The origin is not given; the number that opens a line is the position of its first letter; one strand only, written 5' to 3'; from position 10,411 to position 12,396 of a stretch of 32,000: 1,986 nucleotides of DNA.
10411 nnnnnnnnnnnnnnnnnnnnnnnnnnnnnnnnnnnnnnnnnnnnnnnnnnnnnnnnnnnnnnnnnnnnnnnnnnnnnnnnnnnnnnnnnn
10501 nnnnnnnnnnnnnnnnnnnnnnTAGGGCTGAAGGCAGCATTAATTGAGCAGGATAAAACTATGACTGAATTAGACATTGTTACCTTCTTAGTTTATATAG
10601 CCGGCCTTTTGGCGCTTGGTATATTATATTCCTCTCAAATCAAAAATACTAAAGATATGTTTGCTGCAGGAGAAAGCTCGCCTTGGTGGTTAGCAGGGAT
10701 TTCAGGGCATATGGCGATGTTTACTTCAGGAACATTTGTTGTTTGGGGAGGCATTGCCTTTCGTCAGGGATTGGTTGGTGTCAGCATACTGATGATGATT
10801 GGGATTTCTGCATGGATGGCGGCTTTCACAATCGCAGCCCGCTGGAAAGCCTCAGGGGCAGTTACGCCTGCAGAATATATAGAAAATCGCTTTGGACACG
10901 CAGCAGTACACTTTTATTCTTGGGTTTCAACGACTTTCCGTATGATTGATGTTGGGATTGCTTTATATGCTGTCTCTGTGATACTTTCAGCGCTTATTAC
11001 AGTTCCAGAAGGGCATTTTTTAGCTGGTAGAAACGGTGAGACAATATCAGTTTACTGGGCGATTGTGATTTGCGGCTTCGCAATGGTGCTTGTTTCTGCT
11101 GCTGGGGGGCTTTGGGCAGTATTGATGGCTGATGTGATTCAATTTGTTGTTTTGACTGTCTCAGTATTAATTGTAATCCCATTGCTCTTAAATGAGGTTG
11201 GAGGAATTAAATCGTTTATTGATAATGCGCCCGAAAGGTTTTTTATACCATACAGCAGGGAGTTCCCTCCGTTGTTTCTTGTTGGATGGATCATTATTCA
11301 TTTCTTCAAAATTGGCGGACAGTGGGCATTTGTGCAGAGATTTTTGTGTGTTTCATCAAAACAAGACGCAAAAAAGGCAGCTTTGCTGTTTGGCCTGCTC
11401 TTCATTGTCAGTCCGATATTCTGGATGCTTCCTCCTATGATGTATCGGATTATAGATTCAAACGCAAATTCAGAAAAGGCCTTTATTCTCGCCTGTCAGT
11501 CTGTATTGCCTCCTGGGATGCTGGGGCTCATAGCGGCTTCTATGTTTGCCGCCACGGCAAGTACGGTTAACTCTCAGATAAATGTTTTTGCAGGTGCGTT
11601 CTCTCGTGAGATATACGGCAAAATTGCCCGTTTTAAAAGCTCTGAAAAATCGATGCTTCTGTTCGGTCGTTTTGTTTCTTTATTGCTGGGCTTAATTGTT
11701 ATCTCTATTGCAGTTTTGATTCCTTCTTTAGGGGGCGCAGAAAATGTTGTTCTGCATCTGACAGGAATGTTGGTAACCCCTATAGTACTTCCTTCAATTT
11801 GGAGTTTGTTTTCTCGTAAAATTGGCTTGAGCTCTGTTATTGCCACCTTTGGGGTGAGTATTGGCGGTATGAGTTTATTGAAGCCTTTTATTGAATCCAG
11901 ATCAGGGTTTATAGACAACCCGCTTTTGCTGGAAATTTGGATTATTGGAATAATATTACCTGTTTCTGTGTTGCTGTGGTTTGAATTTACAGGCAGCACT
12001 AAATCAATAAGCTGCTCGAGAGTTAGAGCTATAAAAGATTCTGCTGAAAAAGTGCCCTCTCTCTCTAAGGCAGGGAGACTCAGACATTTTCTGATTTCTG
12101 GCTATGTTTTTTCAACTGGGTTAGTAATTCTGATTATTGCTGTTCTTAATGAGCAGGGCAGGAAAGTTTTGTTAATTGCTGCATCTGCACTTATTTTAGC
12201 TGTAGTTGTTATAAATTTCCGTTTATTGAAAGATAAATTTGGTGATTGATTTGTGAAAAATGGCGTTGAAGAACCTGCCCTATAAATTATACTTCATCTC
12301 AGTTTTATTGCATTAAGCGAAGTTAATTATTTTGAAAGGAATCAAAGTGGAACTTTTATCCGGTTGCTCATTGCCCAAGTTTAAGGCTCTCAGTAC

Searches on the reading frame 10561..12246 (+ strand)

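Call 21: search_protein_families(library=pfam, proteins=[window:10561-12246:+], max_evalue=0.001)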
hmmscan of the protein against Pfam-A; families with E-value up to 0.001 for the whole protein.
window:10561-12246:+ (562 aa): 1 family
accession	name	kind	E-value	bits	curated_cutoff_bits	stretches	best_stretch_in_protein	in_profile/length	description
PF00474.23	SSF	-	2.6e-26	92.9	22.8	1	34-421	2-394/406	Sodium:solute symporter family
